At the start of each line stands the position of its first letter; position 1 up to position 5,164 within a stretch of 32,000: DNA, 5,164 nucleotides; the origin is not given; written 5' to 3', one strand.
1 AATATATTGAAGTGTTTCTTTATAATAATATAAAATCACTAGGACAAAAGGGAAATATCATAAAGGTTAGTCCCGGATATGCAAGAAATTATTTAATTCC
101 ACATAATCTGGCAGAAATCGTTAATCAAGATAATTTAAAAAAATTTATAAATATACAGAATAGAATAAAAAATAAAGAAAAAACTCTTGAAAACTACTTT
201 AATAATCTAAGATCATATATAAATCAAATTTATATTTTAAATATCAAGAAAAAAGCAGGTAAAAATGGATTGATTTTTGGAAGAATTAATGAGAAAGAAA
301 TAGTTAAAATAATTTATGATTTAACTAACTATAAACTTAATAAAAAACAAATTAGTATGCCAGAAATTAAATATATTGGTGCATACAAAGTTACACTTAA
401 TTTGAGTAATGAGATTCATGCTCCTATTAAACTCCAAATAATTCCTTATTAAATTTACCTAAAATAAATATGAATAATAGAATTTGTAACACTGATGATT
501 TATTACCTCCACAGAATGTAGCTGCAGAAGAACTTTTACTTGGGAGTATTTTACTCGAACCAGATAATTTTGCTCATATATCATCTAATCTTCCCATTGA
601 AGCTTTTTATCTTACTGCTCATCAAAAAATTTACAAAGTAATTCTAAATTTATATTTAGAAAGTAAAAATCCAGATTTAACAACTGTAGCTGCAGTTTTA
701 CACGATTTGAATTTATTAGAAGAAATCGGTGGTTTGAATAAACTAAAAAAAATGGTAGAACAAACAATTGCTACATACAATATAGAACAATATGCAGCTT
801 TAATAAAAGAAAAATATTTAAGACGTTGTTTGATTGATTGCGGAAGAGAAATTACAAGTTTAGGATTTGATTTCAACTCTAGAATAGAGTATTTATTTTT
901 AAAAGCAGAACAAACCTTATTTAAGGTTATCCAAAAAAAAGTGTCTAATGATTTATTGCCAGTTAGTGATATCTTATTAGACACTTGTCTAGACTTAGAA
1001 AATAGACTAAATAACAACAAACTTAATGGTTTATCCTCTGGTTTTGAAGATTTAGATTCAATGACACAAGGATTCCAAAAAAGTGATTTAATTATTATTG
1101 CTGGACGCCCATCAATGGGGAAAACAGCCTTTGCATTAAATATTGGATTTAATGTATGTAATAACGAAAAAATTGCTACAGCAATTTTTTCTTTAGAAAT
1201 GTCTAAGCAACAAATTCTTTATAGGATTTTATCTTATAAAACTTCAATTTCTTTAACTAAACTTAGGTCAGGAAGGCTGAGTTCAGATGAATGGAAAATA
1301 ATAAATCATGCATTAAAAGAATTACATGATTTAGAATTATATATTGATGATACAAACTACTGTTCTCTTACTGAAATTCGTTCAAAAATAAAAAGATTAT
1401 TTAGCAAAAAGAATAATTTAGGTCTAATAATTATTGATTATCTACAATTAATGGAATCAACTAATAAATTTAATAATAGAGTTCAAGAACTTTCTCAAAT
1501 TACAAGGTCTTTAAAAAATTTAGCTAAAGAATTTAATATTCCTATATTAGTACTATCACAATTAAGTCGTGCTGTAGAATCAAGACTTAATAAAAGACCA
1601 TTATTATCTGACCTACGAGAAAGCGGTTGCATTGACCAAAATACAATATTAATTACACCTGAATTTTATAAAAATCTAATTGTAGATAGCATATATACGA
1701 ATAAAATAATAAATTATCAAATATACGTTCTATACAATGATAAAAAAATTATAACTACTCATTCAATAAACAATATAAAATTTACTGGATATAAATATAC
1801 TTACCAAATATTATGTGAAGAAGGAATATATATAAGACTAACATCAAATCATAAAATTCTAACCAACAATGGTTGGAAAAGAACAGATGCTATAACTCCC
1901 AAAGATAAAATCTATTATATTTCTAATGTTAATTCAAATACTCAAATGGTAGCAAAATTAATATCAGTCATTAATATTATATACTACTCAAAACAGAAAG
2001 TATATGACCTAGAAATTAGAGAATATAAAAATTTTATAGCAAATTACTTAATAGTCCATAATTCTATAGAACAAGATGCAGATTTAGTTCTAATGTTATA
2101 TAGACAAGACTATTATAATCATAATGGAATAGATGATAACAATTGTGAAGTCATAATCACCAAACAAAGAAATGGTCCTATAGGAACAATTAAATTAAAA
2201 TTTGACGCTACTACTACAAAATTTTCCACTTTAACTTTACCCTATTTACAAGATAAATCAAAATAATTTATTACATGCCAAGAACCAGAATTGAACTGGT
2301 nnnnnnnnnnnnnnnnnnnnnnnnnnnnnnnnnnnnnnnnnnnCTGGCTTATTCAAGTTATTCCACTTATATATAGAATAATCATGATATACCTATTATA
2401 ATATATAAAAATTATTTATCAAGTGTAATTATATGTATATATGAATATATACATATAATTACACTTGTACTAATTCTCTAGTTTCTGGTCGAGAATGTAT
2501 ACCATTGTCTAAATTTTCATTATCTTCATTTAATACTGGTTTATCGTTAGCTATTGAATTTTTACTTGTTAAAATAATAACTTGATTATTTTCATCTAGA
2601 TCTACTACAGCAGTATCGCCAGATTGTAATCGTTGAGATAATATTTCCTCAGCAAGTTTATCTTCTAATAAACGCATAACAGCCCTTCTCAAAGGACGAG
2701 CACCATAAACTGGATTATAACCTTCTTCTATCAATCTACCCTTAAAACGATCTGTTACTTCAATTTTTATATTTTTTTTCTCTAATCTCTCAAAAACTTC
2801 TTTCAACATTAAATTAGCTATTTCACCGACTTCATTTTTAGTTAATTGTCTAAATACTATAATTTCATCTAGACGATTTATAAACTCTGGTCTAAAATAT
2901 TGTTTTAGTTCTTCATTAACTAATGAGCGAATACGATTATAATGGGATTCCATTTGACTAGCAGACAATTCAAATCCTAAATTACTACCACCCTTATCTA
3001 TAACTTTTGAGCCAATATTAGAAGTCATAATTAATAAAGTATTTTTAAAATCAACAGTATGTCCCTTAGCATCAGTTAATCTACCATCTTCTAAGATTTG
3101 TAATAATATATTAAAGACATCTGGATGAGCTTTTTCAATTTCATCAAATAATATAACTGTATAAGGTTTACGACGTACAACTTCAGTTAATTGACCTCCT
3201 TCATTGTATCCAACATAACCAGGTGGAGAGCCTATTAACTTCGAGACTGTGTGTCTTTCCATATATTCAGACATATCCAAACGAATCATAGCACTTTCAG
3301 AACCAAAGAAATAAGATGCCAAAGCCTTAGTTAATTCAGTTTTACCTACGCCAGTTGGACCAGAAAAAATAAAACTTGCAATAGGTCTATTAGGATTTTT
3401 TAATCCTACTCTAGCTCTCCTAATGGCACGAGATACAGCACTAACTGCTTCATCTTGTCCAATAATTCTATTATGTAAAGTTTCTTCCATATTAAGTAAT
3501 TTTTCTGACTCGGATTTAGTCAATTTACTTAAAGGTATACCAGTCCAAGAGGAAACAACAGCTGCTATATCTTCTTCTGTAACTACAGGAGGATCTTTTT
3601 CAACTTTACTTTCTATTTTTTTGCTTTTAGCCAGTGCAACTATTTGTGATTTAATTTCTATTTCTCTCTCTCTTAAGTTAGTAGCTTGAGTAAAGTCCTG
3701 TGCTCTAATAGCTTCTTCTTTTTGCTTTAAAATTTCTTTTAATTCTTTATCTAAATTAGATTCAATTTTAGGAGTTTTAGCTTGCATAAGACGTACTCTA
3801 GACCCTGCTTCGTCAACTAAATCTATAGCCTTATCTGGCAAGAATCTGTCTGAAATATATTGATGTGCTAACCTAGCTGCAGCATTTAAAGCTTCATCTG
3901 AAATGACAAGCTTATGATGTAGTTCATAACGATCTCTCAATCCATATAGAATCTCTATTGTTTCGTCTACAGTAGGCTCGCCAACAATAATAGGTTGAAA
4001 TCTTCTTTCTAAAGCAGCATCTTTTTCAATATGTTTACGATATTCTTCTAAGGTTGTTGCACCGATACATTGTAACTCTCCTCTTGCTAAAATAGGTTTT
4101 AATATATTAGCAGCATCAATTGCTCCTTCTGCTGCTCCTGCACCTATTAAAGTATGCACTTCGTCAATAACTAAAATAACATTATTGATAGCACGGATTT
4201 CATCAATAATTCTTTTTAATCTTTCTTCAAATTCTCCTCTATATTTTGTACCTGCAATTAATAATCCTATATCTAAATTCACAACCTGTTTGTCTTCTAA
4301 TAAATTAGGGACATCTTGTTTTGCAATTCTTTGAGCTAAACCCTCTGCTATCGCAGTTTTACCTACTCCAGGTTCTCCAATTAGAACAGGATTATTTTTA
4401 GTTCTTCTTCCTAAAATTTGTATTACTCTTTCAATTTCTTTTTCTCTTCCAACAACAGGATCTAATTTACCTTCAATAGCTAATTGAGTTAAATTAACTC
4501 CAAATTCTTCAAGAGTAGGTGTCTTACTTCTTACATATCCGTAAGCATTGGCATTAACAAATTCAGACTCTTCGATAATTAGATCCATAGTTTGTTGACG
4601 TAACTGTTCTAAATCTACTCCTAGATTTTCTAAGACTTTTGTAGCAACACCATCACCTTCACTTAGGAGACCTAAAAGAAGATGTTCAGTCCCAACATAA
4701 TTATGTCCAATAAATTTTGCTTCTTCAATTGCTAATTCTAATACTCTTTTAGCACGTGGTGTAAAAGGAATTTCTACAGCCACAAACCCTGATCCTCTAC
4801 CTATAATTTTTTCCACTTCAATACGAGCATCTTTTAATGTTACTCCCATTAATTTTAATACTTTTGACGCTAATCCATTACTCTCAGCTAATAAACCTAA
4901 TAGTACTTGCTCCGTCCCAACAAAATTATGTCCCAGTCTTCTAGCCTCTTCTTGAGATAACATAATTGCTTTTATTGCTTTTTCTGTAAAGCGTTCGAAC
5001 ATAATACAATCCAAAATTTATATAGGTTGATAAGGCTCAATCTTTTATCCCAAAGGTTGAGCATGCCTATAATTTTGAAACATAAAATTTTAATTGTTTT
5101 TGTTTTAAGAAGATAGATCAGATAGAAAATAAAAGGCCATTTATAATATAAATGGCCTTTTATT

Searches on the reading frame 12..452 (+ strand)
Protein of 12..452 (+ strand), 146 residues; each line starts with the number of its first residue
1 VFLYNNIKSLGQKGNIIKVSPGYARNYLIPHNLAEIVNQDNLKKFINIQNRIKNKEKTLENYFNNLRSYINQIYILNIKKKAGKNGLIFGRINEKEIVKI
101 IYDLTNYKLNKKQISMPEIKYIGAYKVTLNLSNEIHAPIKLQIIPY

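Call 28: search_protein_families(library=pfam, proteins=[window:12-452:+])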
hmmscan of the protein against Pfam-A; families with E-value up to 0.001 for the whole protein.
window:12-452:+ (146 aa): 2 families
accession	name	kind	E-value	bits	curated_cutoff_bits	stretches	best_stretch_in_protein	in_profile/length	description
PF01281.25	Ribosomal_L9_N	-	2.3e-16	59.5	20.7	1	3-45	5-47/47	Ribosomal protein L9, N-terminal domain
PF03948.19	Ribosomal_L9_C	-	6.1e-16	59.1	23.2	1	69-144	9-85/86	Ribosomal protein L9, C-terminal domain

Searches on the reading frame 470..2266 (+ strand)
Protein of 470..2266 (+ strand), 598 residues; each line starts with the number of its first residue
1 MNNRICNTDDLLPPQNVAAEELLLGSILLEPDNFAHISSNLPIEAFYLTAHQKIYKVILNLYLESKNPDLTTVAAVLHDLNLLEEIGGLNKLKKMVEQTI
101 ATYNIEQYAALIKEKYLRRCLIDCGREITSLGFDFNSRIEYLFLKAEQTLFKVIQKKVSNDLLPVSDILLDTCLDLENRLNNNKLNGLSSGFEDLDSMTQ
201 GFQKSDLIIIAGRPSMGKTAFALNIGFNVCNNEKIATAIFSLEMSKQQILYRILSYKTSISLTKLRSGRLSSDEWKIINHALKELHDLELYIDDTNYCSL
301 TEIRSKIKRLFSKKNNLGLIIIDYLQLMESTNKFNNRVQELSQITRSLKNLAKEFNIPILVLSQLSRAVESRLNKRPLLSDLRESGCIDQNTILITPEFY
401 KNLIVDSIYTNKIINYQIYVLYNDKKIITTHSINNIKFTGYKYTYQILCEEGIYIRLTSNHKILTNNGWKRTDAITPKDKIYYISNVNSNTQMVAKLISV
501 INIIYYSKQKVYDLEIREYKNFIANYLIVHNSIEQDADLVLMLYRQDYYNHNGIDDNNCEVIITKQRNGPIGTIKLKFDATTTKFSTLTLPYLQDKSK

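Call 28: search_protein_families(library=pfam, proteins=[window:470-2266:+])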
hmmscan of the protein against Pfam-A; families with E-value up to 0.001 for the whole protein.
window:470-2266:+ (598 aa): 5 families
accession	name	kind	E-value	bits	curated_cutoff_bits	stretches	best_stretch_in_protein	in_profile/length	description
PF03796.21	DnaB_C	-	9e-102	340.3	27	1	187-586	1-254/255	DnaB-like helicase C terminal domain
PF00772.26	DnaB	-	6.9e-26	90.7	23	1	13-114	2-103/103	DnaB-like helicase N terminal domain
PF14890.11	Intein_splicing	-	7.3e-12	45.8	35.8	1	418-531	23-155/155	Intein splicing domain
PF13481.12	AAA_25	-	7.4e-09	35.9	27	1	186-365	13-190/195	AAA domain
PF06745.19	ATPase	-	1e-05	25.4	26.6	1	189-350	2-153/231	KaiC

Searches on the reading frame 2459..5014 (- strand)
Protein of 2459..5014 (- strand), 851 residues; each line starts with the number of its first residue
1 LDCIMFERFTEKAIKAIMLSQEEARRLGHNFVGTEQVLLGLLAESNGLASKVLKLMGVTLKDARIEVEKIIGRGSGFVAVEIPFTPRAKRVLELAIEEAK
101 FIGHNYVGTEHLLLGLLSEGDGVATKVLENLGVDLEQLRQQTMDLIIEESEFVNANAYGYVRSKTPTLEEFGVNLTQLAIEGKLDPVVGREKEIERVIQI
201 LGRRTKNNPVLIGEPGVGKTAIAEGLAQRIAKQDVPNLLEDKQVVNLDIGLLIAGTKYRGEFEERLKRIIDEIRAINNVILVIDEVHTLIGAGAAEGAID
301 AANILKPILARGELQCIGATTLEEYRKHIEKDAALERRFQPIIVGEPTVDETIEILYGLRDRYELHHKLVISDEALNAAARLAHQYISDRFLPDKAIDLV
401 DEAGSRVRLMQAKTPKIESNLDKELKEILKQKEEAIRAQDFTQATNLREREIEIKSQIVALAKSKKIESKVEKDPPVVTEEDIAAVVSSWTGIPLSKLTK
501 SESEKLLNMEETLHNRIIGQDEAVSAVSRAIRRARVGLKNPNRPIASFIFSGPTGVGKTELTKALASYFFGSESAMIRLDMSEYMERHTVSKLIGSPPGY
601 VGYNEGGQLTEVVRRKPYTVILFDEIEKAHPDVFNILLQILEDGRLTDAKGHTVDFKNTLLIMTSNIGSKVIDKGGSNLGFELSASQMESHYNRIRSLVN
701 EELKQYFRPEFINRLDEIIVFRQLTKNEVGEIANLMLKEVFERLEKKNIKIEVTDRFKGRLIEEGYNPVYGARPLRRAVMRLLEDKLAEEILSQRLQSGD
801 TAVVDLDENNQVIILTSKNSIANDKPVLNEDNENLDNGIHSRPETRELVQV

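Call 28: search_protein_families(library=pfam, proteins=[window:2459-5014:-])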
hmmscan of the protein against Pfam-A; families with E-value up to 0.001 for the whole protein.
window:2459-5014:- (851 aa): 25 families
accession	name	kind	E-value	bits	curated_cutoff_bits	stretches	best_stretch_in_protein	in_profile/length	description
PF07724.20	AAA_2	-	2.6e-71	239.5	27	1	543-718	1-166/166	AAA domain (Cdc48 subfamily)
PF02861.25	Clp_N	-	2.6e-33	114.4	20.7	2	20-72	1-53/53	Clp amino terminal domain, pathogenicity island component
PF17871.7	AAA_lid_9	-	6.2e-32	110.1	22.8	1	349-449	2-102/104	AAA lid domain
PF10431.15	ClpB_D2-small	-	8.2e-25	87.1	21.9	1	724-804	1-81/81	C-terminal, D2-small domain, of ClpB protein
PF00004.35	AAA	-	7.4e-23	81.9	21.2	2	210-341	2-125/131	ATPase family associated with various cellular activities (AAA)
PF07728.20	AAA_5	-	5.3e-18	65.8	22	1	548-669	2-125/139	AAA domain (dynein-related subfamily)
PF13191.12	AAA_16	-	4.8e-12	47.1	32.6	1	187-234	2-52/167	AAA ATPase domain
PF13401.12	AAA_22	-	6.7e-11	43.1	27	1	204-296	2-102/130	AAA domain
PF20720.3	nSTAND3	-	1.6e-08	34.8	27.2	0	194-234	7-45/155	Novel STAND NTPase 3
PF00158.32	Sigma54_activat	-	1.8e-08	34.7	20.2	1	541-655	22-131/168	Sigma-54 interaction domain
PF05621.17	TniB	-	2.1e-07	31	22.4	1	255-343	97-183/189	Bacterial TniB protein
PF13238.12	AAA_18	-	5.5e-07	30.5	29.4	0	211-287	3-81/128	AAA domain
PF01695.23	IstB_IS21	-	3e-05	24.1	24.1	0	204-233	90-119/238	IstB-like ATP binding protein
PF01078.27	Mg_chelatase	-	6.2e-05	22.9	20.3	0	206-245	22-61/207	Magnesium chelatase, subunit ChlI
PF05496.18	RuvB_N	-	7.2e-05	23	27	0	517-567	9-55/159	Holliday junction DNA helicase RuvB P-loop domain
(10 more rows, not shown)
